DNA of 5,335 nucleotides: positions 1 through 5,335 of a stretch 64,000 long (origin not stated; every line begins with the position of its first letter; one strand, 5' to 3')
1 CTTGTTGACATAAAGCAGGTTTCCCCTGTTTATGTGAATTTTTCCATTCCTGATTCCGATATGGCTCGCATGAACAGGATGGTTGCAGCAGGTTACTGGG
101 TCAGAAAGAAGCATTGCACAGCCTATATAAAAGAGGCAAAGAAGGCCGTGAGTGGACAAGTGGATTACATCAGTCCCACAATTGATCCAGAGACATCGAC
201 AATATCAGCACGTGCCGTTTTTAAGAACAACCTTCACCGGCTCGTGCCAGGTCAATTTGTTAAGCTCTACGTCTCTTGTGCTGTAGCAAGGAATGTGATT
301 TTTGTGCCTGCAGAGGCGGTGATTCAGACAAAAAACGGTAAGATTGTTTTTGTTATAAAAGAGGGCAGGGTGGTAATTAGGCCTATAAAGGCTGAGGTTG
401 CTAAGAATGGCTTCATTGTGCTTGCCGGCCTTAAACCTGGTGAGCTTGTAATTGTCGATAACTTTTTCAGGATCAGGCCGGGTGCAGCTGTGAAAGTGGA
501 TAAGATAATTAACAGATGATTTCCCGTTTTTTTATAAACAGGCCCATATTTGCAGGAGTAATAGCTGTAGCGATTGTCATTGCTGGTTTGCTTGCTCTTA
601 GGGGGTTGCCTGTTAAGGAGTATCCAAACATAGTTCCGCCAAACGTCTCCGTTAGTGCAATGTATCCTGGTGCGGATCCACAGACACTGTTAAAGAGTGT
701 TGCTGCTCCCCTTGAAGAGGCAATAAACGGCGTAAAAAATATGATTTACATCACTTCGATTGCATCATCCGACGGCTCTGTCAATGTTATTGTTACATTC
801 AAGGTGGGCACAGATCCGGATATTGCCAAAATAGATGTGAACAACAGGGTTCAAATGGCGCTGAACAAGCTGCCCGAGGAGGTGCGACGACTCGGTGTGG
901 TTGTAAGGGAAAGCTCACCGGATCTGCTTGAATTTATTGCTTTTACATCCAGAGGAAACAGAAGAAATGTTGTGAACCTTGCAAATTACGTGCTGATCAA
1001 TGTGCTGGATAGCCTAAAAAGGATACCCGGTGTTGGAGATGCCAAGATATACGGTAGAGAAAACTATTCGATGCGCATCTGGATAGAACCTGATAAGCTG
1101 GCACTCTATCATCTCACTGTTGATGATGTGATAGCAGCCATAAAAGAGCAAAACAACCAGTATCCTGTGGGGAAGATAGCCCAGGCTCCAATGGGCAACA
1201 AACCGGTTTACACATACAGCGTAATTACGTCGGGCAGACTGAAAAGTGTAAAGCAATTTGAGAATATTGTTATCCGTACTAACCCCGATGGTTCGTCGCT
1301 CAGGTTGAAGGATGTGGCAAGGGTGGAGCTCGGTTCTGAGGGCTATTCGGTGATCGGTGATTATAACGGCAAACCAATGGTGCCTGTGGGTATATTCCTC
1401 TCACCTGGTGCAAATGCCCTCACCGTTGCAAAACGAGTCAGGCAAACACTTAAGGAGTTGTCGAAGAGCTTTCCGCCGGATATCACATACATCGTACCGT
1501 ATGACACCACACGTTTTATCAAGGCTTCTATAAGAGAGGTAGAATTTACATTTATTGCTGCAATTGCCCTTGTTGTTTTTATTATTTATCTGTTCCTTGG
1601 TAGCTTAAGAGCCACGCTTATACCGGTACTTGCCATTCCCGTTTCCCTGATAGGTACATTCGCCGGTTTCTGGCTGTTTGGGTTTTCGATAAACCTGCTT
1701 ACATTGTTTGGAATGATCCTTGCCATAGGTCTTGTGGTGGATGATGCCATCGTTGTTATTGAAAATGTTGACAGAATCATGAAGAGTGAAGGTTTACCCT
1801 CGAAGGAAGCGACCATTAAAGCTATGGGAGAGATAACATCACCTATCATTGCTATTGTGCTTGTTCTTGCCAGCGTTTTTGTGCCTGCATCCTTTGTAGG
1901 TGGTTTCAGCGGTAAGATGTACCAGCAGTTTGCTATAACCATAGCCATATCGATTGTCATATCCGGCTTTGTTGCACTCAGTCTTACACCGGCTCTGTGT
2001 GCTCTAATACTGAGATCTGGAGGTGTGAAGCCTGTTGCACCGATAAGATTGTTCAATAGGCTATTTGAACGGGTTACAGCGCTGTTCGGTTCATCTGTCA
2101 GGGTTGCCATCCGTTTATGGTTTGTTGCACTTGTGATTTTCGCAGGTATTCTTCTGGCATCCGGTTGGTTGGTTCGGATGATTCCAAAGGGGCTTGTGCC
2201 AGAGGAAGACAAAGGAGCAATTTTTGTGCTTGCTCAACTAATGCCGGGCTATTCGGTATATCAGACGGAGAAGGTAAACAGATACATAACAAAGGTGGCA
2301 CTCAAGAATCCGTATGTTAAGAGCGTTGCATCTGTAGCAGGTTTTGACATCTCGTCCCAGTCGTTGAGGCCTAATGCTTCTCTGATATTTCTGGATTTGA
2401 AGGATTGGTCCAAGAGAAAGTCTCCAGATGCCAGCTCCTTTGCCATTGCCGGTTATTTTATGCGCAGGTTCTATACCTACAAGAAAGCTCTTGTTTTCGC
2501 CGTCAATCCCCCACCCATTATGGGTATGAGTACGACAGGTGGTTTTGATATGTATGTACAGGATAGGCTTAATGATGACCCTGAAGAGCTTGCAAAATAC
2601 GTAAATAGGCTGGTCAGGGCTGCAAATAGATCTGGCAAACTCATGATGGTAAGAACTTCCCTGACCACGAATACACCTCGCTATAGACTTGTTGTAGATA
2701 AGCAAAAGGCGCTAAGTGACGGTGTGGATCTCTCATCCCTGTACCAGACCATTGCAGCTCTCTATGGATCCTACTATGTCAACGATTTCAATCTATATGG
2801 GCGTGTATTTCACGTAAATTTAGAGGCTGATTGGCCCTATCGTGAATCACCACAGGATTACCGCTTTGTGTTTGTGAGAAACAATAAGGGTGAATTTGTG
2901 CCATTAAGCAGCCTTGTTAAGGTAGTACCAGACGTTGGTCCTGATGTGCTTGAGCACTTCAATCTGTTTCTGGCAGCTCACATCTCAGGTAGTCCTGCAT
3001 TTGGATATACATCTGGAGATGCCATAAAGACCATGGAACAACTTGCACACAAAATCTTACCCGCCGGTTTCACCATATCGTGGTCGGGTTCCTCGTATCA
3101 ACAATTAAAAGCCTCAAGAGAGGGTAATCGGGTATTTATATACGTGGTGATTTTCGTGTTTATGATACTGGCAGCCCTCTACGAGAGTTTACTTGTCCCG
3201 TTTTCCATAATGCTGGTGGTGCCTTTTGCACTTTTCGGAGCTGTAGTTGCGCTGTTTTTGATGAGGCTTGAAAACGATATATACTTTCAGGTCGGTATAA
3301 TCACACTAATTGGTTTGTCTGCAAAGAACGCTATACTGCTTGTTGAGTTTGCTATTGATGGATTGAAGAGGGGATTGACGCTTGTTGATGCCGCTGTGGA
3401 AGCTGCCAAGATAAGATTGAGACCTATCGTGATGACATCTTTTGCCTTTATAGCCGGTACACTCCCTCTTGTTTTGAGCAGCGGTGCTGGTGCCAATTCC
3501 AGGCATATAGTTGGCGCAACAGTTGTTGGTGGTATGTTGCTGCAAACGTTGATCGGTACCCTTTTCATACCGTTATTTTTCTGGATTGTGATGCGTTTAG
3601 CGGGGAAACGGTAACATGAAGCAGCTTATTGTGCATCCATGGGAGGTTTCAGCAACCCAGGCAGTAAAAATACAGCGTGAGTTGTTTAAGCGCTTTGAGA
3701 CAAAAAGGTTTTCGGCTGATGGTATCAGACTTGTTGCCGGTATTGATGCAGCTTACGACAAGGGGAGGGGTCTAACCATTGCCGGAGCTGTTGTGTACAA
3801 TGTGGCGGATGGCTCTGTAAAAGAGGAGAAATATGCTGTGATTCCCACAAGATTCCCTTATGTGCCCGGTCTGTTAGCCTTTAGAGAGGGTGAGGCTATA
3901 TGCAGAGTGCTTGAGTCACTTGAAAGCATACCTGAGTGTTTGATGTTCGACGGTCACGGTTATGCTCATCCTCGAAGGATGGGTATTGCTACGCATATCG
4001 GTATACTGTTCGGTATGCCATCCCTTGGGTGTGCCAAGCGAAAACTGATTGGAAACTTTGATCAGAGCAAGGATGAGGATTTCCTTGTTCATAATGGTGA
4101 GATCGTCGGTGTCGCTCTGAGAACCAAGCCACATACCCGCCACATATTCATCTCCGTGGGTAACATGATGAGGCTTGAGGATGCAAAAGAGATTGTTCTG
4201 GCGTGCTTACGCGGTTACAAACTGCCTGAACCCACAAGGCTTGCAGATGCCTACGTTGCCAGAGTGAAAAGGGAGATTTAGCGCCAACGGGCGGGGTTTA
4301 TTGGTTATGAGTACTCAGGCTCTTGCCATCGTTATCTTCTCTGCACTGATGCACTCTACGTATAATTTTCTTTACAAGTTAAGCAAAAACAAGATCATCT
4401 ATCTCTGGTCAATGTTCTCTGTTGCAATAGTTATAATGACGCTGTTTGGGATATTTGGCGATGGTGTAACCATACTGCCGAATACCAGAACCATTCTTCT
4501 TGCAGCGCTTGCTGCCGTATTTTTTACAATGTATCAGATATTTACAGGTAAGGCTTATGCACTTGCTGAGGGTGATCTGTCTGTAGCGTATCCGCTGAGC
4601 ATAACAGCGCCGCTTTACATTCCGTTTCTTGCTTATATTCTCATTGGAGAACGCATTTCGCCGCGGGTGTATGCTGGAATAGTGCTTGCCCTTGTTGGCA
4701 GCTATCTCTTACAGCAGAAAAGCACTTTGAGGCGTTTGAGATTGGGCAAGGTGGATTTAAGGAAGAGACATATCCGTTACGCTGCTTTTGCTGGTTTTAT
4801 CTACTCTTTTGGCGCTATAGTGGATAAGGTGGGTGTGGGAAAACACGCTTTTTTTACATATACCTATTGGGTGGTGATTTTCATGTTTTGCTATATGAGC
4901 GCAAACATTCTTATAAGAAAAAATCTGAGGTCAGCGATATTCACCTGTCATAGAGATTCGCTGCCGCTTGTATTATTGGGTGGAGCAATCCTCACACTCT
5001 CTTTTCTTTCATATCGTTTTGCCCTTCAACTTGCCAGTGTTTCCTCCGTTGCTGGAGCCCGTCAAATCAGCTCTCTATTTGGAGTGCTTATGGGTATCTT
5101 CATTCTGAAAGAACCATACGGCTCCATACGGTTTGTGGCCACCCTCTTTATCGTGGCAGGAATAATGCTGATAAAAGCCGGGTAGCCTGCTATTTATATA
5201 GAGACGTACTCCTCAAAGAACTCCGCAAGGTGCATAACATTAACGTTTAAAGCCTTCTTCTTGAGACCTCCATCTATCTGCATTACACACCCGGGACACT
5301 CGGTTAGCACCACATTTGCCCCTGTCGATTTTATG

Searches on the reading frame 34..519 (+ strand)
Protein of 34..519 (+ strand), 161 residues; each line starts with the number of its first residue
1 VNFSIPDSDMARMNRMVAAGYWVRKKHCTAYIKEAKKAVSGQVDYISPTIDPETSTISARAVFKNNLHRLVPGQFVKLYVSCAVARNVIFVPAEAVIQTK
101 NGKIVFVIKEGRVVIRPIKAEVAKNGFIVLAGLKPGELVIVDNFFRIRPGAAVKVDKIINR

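Call 82: search_protein_families(library=pfam, proteins=[window:34-519:+], max_evalue=0.00001)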
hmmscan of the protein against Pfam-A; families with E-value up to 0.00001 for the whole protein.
window:34-519:+ (161 aa): 1 family
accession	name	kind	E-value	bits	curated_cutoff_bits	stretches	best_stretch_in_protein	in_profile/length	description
PF16576.10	HlyD_D23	-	3.8e-08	33.3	30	1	36-76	174-214/214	Barrel-sandwich domain of CusB or HlyD membrane-fusion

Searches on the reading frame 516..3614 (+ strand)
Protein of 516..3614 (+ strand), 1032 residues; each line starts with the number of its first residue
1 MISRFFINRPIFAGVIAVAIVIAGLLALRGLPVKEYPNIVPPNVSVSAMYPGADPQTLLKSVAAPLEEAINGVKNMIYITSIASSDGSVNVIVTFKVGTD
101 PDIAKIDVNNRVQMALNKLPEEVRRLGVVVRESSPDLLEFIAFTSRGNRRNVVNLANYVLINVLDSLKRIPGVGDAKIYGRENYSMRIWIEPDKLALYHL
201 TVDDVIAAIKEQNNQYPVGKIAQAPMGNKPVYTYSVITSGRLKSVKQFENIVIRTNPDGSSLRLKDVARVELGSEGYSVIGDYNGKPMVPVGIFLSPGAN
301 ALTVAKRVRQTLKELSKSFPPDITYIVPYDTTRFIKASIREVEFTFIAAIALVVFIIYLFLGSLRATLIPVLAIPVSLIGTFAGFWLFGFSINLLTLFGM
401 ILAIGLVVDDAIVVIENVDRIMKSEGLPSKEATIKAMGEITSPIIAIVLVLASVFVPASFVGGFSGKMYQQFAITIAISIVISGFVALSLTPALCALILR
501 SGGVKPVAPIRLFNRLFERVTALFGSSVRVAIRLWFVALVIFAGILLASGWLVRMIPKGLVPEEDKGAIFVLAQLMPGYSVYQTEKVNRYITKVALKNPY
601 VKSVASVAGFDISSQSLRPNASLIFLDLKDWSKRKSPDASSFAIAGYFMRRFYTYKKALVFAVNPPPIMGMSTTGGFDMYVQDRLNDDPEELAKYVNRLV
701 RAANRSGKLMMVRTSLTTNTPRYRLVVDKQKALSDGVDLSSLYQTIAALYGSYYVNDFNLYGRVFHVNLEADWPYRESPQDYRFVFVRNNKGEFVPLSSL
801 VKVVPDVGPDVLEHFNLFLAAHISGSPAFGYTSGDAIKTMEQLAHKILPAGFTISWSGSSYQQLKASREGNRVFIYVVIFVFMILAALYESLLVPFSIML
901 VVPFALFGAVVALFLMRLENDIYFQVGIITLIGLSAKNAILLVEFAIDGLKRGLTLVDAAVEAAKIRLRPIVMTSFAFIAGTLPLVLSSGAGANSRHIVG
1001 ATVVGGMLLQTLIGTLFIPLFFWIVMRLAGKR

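Call 82: search_protein_families(library=pfam, proteins=[window:516-3614:+], max_evalue=0.00001)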
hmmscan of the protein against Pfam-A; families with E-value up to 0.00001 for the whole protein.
window:516-3614:+ (1032 aa): 2 families
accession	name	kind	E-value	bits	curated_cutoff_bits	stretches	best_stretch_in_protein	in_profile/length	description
PF00873.25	ACR_tran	-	0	1066.4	28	1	2-1025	1-1020/1021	AcrB/AcrD/AcrF family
PF03176.21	MMPL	-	1.9e-12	47.2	20.5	1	336-506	139-310/333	MMPL family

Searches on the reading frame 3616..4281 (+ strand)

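Call 82: search_protein_families(library=pfam, proteins=[window:3616-4281:+], max_evalue=0.00001)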
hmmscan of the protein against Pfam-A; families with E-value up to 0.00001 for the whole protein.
window:3616-4281:+ (221 aa): 1 family
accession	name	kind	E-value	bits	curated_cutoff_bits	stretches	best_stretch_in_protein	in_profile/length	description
PF04493.20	Endonuclease_5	-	3.6e-63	213.3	23.4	1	28-211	8-197/198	Endonuclease V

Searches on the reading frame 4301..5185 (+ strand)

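Call 82: search_protein_families(library=pfam, proteins=[window:4301-5185:+], max_evalue=0.00001)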
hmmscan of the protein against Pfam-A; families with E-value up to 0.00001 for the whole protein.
window:4301-5185:+ (294 aa): 1 family
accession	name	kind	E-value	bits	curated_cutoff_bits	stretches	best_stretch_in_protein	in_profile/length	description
PF00892.27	EamA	-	9.3e-18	65.3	28.2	2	160-291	6-133/135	EamA-like transporter family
